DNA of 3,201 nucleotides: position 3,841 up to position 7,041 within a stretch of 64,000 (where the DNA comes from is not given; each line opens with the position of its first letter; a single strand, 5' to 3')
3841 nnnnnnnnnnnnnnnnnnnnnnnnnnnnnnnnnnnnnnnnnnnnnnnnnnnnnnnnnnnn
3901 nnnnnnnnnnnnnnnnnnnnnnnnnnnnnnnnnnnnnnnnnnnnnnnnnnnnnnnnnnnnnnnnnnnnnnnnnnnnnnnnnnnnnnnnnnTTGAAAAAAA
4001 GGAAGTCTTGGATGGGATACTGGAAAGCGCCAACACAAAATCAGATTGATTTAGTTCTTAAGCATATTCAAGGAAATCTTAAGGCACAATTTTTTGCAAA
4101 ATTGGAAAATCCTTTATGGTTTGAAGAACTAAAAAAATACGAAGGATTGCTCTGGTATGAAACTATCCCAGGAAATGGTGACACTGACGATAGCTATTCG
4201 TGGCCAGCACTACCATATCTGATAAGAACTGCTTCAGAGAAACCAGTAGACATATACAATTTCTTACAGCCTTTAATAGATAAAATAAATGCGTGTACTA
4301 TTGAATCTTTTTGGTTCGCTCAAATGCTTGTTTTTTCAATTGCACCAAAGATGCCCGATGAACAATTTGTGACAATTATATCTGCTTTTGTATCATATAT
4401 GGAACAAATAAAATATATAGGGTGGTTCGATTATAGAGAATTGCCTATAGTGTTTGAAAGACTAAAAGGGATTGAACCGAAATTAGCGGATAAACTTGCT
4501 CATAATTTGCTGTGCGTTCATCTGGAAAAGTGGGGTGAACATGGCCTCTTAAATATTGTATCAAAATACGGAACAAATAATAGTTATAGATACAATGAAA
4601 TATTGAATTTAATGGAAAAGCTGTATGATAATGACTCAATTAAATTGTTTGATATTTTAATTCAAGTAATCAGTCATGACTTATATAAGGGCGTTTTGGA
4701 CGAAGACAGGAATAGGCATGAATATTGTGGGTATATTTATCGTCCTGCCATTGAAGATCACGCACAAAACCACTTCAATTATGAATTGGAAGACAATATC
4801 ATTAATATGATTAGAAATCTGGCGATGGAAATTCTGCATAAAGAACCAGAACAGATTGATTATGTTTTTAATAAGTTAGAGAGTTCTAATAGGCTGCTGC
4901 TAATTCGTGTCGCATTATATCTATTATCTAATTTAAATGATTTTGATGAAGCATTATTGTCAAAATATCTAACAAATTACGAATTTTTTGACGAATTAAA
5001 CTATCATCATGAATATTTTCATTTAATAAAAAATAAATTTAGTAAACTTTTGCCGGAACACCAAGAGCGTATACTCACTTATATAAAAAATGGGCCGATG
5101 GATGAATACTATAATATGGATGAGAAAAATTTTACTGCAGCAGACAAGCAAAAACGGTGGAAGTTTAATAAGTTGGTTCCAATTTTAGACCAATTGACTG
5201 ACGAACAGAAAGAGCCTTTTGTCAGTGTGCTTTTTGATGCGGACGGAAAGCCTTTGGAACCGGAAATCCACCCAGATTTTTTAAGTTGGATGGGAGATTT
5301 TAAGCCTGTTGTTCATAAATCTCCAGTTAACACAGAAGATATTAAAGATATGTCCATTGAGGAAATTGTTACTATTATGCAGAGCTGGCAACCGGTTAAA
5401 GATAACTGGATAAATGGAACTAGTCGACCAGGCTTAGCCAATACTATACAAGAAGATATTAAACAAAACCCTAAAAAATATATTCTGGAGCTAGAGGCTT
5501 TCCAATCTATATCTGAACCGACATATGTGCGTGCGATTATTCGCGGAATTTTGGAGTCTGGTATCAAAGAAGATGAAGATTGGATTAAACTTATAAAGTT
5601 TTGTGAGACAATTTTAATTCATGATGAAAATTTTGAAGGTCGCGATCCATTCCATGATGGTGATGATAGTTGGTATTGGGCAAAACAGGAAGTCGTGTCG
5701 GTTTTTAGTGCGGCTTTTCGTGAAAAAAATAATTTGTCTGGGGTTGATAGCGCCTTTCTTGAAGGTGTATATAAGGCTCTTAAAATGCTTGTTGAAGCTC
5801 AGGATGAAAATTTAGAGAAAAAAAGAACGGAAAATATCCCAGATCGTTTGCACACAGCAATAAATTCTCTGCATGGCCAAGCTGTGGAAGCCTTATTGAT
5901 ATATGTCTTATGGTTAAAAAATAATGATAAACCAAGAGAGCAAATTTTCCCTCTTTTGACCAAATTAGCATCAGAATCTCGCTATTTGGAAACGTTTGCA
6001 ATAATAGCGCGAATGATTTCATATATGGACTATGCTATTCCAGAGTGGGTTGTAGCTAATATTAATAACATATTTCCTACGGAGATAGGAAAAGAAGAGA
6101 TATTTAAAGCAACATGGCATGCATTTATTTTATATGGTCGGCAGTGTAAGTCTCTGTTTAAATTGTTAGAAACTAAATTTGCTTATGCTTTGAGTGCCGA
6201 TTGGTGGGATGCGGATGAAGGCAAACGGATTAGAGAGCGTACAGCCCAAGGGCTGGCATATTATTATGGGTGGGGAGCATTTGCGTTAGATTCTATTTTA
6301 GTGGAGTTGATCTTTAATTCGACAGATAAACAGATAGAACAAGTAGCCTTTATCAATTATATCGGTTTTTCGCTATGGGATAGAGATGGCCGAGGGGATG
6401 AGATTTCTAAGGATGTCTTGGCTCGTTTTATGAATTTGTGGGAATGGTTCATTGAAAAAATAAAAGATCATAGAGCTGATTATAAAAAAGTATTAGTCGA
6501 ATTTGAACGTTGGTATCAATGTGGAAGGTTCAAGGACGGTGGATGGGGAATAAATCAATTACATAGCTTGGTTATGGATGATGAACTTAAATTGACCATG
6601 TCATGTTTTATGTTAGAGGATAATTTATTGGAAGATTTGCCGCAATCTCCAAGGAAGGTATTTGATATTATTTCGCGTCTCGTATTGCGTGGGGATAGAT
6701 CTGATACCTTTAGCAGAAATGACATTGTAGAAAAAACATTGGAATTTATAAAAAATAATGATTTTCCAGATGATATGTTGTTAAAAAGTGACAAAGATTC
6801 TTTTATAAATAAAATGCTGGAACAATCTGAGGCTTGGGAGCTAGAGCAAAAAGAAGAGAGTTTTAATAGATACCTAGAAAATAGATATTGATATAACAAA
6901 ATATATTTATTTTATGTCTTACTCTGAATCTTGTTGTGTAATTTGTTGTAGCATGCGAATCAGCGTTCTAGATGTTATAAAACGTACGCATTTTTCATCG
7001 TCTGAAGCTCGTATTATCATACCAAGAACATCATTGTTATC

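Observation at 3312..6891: Overlapping 245-aa / 966-aa gene pair with no recognisable domains, between an orphan terminase and the defence island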

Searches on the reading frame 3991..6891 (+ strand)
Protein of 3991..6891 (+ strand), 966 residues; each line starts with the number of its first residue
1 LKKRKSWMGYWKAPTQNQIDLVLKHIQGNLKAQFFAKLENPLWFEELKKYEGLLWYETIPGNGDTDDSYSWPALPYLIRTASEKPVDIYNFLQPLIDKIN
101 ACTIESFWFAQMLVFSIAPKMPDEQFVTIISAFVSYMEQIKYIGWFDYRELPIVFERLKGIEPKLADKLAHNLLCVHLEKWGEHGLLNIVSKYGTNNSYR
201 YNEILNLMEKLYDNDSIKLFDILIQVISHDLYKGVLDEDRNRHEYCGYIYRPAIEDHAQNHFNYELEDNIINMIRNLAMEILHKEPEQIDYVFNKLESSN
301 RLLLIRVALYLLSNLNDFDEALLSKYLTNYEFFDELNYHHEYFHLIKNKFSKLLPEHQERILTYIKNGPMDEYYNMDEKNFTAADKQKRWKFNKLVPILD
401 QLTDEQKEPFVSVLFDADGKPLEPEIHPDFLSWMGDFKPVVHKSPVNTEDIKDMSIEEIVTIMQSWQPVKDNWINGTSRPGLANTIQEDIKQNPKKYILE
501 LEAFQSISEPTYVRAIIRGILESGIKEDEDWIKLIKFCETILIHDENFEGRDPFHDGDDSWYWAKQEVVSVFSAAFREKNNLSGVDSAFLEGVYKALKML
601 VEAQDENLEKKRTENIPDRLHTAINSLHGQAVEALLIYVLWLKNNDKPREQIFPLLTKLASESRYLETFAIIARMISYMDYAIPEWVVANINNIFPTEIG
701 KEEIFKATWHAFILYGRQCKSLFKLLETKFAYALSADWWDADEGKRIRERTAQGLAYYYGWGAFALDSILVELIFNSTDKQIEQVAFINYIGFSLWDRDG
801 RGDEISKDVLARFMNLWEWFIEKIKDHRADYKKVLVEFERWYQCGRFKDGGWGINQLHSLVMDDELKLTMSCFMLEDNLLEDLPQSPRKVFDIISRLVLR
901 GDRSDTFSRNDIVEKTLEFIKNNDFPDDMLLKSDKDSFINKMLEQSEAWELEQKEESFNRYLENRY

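Call 3: search_protein_families(library=pfam, proteins=[window:3991-6891:+], max_evalue=0.1)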
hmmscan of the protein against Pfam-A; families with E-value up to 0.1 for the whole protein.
window:3991-6891:+ (966 aa): 0 families

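Call 4: search_protein_families(library=padloc, proteins=[window:3991-6891:+], max_evalue=0.1)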
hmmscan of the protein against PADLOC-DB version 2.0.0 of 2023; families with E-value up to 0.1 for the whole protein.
window:3991-6891:+ (966 aa): 0 families

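Call 5: search_protein_families(library=ncbifam, proteins=[window:3991-6891:+], max_evalue=0.1)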
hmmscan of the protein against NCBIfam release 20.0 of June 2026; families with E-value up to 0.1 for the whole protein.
window:3991-6891:+ (966 aa): 0 families

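Call 6: find_homologous_proteins(query=window:3991-6891:+)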
Query window:3991-6891:+ (966 aa): 30 proteins with E <= 0.001 among 5980 candidates.
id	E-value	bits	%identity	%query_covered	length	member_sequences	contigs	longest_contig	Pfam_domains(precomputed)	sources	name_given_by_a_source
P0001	0.0e+0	2218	100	99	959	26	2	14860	-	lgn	-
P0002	0.0e+0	1813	80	99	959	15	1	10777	-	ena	-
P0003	0.0e+0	1764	79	99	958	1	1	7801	-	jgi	-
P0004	0.0e+0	1647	74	99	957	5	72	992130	-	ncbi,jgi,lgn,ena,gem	-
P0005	0.0e+0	1638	72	99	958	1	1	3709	-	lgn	-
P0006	0.0e+0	1456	65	99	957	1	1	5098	-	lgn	-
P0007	0.0e+0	1351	61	99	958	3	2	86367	-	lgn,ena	-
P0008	7.4e-262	890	43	99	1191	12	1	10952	-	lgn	-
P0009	5.1e-259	880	43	99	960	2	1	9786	-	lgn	-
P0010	2.3e-257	875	42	99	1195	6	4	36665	-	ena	-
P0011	1.1e-251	856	41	99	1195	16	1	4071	-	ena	-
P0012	3.1e-251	855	41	99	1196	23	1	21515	-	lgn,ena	-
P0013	4.6e-251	854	42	99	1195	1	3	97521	-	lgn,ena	-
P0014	6.9e-193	662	38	99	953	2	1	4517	-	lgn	-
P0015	3.2e-58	216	26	88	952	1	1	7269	-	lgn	-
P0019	8.9e-47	178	23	95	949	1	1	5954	-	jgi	jgi:hypothetical protein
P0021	6.1e-26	109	23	84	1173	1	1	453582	PF01726.23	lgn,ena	-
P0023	6.3e-19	86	25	55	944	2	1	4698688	-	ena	-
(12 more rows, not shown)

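Call 13: find_encoding_contigs(protein=P0004, flank=10000, max_places=6)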
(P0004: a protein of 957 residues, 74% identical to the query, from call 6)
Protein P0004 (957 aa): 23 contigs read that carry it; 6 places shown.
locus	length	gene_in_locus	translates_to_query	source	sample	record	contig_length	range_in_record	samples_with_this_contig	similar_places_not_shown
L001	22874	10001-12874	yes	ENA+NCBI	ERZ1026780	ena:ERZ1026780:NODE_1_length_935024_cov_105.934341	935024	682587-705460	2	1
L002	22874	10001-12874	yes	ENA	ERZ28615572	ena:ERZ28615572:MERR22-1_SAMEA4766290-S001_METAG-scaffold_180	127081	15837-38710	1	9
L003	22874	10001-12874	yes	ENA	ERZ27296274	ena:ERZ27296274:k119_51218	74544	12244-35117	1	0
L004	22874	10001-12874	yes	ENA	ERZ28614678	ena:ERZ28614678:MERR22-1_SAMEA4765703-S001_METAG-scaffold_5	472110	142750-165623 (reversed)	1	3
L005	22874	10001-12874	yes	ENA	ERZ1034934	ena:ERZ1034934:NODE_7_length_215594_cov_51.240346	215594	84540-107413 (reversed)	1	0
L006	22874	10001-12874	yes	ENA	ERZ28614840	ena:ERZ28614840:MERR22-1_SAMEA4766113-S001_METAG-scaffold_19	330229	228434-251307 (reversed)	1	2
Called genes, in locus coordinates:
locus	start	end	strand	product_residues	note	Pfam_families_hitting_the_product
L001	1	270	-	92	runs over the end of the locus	PF00216:Bac_DNA_binding, PF18291:HU-HIG (weak)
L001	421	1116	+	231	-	PF00578:AhpC-TSA, PF08534:Redoxin, PF10417:1-cysPrx_C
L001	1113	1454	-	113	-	PF01035:DNA_binding_1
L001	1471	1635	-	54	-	-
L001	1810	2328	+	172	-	PF10083:DUF2321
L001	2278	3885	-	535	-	PF00239:Resolvase, PF07508:Recombinase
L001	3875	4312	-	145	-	PF11149:DUF2924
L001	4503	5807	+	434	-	PF02195:ParB_N, PF01555:N6_N4_Mtase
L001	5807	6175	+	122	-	PF18932:DUF5681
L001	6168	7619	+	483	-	PF17289:Terminase_6C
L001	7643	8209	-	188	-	-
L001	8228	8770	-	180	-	-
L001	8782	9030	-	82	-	-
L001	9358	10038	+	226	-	-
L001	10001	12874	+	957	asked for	-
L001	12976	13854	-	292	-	-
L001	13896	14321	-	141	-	PF04343:DUF488, PF22751:DUF488-N3a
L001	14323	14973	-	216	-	PF22557:DuOB (faint)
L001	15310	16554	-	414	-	PF11741:AMIN (faint), PF01520:Amidase_3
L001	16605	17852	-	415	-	-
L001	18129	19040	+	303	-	PF03462:PCRF, PF00472:RF-1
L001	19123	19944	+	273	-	-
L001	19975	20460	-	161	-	-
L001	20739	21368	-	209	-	PF00210:Ferritin, PF02915:Rubrerythrin, PF23458:DUF7130 (weak), PF21349:RUBY_RBDX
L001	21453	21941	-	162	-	-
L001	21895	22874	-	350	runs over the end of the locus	PF01018:GTP1_OBG, PF00009:GTP_EFTU (faint), PF01926:MMR_HSR1, PF02421:FeoB_N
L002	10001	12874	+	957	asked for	-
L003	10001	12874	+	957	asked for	-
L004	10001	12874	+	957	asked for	-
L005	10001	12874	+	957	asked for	-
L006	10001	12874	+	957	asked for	-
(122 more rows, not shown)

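Call 14: find_encoding_contigs(protein=P0013, flank=10000, max_places=4)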
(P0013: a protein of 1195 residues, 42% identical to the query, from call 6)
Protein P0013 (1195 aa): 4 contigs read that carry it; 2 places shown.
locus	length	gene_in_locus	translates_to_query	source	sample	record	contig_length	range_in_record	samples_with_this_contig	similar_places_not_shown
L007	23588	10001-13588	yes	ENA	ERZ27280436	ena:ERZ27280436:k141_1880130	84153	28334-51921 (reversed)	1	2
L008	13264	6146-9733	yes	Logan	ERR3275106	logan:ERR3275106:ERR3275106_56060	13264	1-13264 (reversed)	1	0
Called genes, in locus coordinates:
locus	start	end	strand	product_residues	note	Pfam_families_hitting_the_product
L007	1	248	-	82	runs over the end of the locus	PF12728:HTH_17 (weak)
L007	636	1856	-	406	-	PF13356:Arm-DNA-bind_3, PF14659:Phage_int_SAM_3, PF22022:Phage_int_M (weak), PF00589:Phage_integrase, PF22823:MrpR_C_cat (weak)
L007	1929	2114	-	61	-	PF12728:HTH_17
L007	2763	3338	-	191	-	-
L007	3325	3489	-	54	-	-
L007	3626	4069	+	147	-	-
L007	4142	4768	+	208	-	PF00239:Resolvase, PF13936:HTH_38 (weak)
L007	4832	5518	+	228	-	-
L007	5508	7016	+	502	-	PF02384:N6_Mtase (faint), PF20473:MmeI_Mtase (faint), PF07669:Eco57I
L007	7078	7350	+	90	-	-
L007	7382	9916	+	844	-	PF10544:T5orf172 (weak), PF04851:ResIII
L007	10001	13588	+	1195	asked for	-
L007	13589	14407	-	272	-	-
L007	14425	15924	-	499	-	PF07693:KAP_NTPase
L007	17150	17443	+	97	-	-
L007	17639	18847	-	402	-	PF13356:Arm-DNA-bind_3, PF00589:Phage_integrase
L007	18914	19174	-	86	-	PF12728:HTH_17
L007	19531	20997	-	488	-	PF02661:Fic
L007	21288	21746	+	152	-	-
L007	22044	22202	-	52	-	-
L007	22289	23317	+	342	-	PF03706:LPG_synthase_TM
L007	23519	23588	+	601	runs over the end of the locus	PF10150:RNase_E_G, PF20833:RNase_E_G_Thio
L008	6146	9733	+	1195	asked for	-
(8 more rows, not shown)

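Call 19: find_encoding_contigs(protein=P0007, flank=10000, max_places=2)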
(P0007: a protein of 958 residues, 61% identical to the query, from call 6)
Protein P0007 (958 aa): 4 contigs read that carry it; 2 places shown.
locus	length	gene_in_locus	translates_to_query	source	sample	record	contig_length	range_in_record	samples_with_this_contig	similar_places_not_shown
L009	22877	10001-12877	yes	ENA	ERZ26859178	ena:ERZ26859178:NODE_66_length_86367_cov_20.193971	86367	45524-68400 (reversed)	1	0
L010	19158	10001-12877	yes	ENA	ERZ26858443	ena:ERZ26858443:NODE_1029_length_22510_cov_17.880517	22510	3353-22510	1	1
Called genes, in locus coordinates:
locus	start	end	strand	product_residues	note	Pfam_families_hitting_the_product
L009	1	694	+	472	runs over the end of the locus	PF13555:AAA_29 (faint), PF00005:ABC_tran, PF02463:SMC_N (faint), PF00004:AAA (faint), PF05729:NACHT (faint), PF13173:AAA_14 (faint), PF13304:AAA_21 (faint), PF00005:ABC_tran, +1 more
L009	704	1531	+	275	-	PF02811:PHP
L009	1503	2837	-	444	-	PF13353:Fer4_12 (faint), PF04055:Radical_SAM, PF13186:SPASM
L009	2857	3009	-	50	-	-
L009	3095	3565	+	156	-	PF06414:Zeta_toxin (faint), PF13671:AAA_33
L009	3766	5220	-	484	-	PF17289:Terminase_6C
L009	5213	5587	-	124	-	PF18932:DUF5681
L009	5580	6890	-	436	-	PF02195:ParB_N, PF01555:N6_N4_Mtase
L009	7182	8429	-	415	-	-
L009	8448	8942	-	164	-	-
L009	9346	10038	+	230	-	-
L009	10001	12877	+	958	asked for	-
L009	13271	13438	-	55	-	-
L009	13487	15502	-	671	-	-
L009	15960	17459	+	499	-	PF07693:KAP_NTPase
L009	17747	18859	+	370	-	PF02661:Fic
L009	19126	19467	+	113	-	PF01035:DNA_binding_1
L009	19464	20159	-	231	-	PF00578:AhpC-TSA, PF08534:Redoxin, PF10417:1-cysPrx_C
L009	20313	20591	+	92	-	PF00216:Bac_DNA_binding, PF18291:HU-HIG (weak)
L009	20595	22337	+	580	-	PF17848:Zn_ribbon_ACC, PF01039:Carboxyl_trans, PF03255:ACCA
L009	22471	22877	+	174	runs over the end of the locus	PF06242:TrcR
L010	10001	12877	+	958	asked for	-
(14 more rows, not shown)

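Call 20: find_encoding_contigs(protein=P0009, flank=10000, max_places=2)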
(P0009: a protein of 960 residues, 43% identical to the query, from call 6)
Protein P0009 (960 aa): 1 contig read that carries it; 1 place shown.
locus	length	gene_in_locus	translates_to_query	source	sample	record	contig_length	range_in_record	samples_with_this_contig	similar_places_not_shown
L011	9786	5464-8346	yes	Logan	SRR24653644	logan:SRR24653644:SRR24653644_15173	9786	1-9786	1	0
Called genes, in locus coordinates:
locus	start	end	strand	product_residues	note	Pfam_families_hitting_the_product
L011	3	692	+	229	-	?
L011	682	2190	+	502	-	PF02384:N6_Mtase (faint), PF07669:Eco57I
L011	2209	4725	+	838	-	PF10544:T5orf172 (weak), PF04851:ResIII (weak)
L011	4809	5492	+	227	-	-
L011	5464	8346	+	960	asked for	-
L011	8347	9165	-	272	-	PF18928:DUF5677 (weak)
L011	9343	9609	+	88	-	PF13412:HTH_24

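Call 27: search_protein_representatives(alignment_id=A1)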
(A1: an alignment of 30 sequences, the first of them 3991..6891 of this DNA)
Query: 30 sequences, 950 profile positions. Proteins with E-value up to 0.001 (for the whole library): 9178; up to 1e-10: 7130; up to 1e-30: 4505. The best 150 are listed.
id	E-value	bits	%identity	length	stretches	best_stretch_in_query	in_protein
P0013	0.0e+00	1195.7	-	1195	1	3-946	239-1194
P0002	0.0e+00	1192.8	-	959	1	3-947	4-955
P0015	0.0e+00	1067.7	-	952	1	6-949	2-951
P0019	2.1e-287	972.5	-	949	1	4-949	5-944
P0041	7.3e-266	901.2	-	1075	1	3-948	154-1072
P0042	2.9e-262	889.3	-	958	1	9-949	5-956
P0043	1.7e-261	886.7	-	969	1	6-948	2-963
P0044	1.1e-258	877.4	-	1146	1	4-949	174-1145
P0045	5.7e-255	865.1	-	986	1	13-948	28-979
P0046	1.0e-253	861.0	-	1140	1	4-948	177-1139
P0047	7.6e-251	851.5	-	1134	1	15-948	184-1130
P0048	5.7e-250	848.6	-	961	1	9-948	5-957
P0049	6.2e-249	845.1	-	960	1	14-948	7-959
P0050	1.6e-248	843.7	-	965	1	3-946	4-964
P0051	2.1e-248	843.4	-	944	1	3-949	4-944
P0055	1.7e-245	833.8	-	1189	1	4-948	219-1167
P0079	2.8e-237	806.6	-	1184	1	5-947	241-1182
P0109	1.3e-229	781.2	-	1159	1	16-948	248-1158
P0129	2.7e-226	770.2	-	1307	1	4-948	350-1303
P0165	3.8e-219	746.6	-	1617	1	17-947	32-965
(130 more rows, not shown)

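Call 28: predict_structure(alignment_id=A1)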
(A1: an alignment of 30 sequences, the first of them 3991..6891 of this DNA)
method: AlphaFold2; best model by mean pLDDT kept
length: 966 residues; sequences in the alignment: 30
mean_pLDDT: 86.7   pTM: 0.57
mean pLDDT of the five models: 86.7, 86.7, 85.5, 84.2, 83.9
residues with pLDDT >= 90: 547; 70-90: 326; 50-70: 68; < 50: 25
segments of 3 or more residues with pLDDT < 50: 1-10, 435-438, 903-906
pLDDT, mean of each block of 10 residues (from residue 1): 34 77 73 80 88 84 67 90 93 94 89 91 95 92 77 92 95 91 73 76 92 92 94 88 69 58 71 92 92 91 90 87 93 88 93 94 93 81 86 92 91 84 79 52 83 92 88 77 94 94 93 96 92 95 89 86 95 92 88 96 89 80 92 97 93 95 90 96 95 94 93 91 94 86 84 95 94 91 95 79 79 96 93 93 89 95 87 82 94 89 49 90 90 90 72 78 67
secondary structure, 60 per line:
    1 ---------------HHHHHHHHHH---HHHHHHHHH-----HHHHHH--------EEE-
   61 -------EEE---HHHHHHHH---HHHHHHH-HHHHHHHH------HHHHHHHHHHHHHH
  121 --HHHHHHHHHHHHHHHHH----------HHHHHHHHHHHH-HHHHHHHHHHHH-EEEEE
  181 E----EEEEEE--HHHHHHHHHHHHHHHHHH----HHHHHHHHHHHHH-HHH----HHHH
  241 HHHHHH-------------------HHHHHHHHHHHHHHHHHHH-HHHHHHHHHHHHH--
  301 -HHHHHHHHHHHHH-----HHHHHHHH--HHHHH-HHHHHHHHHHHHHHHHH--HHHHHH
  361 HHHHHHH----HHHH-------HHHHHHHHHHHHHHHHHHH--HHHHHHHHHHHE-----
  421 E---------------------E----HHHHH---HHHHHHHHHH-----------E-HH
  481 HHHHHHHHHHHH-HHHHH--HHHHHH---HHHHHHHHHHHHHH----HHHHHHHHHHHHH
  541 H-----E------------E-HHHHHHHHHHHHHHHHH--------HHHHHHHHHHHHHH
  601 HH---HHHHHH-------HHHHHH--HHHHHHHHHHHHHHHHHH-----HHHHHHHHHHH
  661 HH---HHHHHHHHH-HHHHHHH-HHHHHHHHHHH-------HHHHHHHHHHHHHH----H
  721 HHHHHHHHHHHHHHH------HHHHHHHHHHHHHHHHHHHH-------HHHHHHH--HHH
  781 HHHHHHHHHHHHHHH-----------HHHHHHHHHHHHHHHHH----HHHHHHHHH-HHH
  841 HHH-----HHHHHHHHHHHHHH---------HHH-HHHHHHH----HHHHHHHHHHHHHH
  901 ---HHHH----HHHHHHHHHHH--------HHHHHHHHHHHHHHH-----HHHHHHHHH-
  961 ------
elements in order (helices of 4 or more, strands of 3 or more residues): H16-25 H29-37 H43-48 E57-59 E68-70 H74-81 H85-91 H93-100 H107-120 H123-139 H150-161 H163-174 E176-181 E186-191 H194-211 H216-228 H237-246 H266-284 H286-298 H302-314 H320-327 H330-334 H336-352 H355-367 H372-375 H383-401 H404-414 H448-452 H456-465 H479-492 H494-498 H501-506 H510-523 H528-541 H562-578 H587-602 H606-611 H619-624 H627-644 H650-662 H666-674 H676-682 H684-694 H702-715 H720-735 H742-761 H769-775 H778-795 H807-823 H828-836 H838-843 H849-862 H876-882 H887-900 H904-907 H912-922 H931-945 H951-959
